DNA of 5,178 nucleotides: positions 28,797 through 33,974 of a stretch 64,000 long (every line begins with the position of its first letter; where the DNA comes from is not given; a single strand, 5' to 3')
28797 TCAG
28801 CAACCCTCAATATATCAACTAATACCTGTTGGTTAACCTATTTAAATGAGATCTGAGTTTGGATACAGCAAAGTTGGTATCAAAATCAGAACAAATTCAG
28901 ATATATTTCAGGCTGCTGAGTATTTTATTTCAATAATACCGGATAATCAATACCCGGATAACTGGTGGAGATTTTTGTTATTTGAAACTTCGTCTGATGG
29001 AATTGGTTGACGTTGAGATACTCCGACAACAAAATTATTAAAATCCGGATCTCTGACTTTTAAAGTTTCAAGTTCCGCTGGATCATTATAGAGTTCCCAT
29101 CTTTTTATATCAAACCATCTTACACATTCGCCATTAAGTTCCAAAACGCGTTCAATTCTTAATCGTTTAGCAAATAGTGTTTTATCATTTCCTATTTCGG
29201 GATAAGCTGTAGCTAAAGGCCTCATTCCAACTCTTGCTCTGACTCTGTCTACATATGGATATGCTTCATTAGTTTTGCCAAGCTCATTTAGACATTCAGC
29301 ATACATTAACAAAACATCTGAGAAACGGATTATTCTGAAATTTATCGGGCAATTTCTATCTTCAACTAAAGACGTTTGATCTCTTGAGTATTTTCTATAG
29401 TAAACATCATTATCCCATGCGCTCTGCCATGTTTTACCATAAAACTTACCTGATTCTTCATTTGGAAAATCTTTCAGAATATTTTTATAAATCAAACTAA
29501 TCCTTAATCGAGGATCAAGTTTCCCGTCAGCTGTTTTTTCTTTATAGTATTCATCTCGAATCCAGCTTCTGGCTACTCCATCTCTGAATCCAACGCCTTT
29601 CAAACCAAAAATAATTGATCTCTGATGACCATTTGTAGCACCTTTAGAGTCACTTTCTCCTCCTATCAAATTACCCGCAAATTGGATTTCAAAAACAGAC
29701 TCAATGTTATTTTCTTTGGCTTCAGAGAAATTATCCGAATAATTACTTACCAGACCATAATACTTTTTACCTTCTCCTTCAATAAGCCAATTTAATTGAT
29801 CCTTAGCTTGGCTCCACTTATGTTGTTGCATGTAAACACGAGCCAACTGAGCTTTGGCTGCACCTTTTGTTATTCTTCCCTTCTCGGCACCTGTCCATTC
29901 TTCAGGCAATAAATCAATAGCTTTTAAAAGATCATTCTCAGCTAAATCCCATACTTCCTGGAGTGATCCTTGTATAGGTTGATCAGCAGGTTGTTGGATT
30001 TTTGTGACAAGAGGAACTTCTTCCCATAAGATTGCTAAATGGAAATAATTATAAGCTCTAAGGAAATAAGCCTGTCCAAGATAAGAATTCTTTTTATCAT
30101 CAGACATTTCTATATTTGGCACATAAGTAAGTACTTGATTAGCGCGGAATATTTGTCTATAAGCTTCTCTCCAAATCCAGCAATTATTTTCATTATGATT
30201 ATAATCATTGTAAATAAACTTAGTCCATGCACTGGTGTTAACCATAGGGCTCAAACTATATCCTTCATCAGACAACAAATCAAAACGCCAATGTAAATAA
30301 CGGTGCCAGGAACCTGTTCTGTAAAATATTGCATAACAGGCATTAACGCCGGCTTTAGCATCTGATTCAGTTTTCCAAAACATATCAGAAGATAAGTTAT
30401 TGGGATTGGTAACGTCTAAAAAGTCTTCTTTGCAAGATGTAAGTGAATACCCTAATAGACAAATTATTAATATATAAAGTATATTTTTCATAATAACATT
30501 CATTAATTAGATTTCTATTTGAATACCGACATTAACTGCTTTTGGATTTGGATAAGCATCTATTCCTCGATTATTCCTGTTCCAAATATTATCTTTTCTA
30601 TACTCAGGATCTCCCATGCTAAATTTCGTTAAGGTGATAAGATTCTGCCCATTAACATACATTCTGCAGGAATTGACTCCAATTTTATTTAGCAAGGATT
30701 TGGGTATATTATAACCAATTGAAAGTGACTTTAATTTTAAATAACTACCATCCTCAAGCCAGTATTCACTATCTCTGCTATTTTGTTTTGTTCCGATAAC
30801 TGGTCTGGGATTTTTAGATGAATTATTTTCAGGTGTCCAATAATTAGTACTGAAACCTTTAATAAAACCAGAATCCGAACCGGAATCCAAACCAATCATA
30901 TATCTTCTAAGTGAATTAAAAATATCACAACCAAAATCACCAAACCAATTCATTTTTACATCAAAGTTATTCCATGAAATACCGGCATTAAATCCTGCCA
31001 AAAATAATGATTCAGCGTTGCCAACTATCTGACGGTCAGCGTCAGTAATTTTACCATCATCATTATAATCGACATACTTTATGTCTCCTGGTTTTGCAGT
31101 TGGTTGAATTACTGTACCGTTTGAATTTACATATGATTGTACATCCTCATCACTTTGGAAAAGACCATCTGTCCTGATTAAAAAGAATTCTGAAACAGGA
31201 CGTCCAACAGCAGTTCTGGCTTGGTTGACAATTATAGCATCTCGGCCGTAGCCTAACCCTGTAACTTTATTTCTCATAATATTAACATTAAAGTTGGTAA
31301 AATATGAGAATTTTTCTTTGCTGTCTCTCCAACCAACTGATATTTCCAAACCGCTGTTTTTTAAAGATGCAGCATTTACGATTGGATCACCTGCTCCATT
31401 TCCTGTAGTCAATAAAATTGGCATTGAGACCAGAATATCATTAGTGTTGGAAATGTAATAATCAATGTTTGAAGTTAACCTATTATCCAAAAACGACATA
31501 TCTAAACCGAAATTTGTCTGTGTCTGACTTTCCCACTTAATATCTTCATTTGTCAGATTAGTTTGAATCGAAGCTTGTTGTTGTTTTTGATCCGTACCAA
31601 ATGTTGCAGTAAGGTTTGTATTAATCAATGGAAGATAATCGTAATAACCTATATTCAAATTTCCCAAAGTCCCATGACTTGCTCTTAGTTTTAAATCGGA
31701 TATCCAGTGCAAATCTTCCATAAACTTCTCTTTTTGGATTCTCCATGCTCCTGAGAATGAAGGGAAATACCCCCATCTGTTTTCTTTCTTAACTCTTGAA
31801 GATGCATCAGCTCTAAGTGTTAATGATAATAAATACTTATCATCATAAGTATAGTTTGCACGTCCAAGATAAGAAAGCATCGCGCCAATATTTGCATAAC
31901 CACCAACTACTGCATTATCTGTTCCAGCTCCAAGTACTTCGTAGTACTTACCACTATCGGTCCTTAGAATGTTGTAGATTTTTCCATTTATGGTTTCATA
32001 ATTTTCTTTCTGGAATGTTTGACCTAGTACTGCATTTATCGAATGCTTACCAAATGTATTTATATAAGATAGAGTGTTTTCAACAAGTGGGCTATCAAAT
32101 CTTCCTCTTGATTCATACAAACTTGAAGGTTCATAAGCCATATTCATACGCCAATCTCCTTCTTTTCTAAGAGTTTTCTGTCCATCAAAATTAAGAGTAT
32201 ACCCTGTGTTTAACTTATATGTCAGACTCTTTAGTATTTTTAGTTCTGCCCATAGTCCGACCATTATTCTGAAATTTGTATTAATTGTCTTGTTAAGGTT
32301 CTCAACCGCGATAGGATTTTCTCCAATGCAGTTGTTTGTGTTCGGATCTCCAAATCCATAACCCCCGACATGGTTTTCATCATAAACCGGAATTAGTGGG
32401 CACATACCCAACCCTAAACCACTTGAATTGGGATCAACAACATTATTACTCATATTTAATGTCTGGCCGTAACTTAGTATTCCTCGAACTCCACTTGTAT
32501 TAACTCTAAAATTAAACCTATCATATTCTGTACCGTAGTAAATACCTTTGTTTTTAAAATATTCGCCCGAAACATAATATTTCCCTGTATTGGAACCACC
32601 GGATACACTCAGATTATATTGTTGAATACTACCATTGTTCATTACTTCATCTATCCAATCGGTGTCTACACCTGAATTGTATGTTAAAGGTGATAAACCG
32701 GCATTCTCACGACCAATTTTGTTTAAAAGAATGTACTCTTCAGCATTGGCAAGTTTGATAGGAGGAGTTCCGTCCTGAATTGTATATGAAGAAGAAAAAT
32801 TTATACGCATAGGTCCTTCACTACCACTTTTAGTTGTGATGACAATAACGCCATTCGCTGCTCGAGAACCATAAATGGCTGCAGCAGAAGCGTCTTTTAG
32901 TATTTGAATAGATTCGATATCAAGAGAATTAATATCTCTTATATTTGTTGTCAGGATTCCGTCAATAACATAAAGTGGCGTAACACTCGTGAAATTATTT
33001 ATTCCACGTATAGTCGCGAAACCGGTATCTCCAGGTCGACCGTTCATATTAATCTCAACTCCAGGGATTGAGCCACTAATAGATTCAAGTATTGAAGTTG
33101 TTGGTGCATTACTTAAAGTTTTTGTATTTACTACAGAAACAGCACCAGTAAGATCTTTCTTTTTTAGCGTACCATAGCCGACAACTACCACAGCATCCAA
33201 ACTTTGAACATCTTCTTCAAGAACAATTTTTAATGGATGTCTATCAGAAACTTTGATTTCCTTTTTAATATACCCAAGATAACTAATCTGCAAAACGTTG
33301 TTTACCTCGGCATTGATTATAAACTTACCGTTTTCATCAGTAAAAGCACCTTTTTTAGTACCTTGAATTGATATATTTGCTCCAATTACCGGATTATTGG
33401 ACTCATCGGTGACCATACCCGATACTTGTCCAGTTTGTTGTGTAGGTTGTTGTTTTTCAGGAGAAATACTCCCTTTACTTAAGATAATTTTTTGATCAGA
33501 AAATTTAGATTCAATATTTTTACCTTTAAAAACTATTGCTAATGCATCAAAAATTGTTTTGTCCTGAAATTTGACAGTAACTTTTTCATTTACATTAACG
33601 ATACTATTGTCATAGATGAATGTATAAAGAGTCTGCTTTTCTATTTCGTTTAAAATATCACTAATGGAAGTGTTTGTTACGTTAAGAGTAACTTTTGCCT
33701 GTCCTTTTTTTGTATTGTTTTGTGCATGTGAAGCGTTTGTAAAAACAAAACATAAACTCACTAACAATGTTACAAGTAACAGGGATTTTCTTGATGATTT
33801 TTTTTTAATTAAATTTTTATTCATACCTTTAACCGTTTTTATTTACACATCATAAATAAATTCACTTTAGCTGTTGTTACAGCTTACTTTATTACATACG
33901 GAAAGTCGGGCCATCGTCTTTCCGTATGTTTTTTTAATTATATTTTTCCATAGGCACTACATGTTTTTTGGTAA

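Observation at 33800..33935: Plus-strand intrinsic terminator opposite the anti-sigma/susC junction: candidate cis-antisense sRNA controlling PUL2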

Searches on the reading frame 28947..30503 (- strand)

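Call 6: search_protein_families(library=pfam, proteins=[window:28947-30503:-])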
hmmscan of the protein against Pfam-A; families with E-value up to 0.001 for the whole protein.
window:28947-30503:- (518 aa): 3 families
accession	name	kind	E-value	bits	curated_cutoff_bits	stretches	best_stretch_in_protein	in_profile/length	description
PF07980.17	SusD_RagB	-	1.8e-32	113.6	23.1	1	268-518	2-297/297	SusD family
PF14322.12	SusD-like_3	-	1e-31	111.1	27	1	27-225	1-191/191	Starch-binding associating with outer membrane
PF14559.12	TPR_19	-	6.1e-05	23.7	25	0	214-238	25-49/68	Tetratricopeptide repeat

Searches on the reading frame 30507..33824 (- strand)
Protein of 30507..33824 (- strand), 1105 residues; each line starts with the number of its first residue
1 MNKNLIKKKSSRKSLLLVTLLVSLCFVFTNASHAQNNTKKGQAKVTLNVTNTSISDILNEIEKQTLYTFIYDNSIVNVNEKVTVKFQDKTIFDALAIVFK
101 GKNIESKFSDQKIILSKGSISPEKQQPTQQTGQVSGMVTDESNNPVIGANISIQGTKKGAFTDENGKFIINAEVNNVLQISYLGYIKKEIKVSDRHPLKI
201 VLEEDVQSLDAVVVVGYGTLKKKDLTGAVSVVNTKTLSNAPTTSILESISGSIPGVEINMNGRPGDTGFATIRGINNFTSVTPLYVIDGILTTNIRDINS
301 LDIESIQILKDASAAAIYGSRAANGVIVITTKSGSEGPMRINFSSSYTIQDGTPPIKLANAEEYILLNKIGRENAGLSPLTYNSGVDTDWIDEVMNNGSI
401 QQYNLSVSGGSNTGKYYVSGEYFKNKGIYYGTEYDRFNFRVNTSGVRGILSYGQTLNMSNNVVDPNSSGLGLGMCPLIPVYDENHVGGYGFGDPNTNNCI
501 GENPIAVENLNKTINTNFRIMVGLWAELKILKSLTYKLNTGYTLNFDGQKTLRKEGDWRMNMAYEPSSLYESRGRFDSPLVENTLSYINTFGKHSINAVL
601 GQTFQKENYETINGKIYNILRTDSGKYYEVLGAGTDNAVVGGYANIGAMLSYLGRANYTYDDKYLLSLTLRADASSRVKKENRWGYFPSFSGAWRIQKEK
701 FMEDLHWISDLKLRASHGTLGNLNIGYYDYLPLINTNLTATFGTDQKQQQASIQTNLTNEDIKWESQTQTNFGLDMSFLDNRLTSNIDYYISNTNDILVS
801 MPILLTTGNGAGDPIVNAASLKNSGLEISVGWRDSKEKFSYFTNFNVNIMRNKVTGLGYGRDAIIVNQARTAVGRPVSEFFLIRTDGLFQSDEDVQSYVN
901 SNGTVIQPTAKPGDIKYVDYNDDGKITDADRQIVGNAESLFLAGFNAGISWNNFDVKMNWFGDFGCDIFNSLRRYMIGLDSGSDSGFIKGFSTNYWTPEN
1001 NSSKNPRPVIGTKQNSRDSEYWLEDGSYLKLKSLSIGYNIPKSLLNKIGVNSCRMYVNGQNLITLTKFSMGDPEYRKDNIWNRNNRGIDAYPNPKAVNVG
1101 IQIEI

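Call 6: search_protein_families(library=pfam, proteins=[window:30507-33824:-])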
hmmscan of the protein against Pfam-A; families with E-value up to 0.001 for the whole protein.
window:30507-33824:- (1105 aa): 4 families
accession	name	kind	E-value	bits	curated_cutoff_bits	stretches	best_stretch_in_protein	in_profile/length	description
PF13715.12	CarbopepD_reg_2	-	1.6e-18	67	32.2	1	134-214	1-88/88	CarboxypepD_reg-like domain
PF07715.20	Plug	-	9.2e-18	65.2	23.9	1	221-326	1-107/107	TonB-dependent Receptor Plug Domain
PF07660.19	STN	-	5.6e-12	45.7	28.4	1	67-117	1-51/52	Secretin and TonB N terminus short domain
PF13620.12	CarboxypepD_reg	-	5.4e-10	39.9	32.3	1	133-191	1-65/82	Carboxypeptidase regulatory-like domain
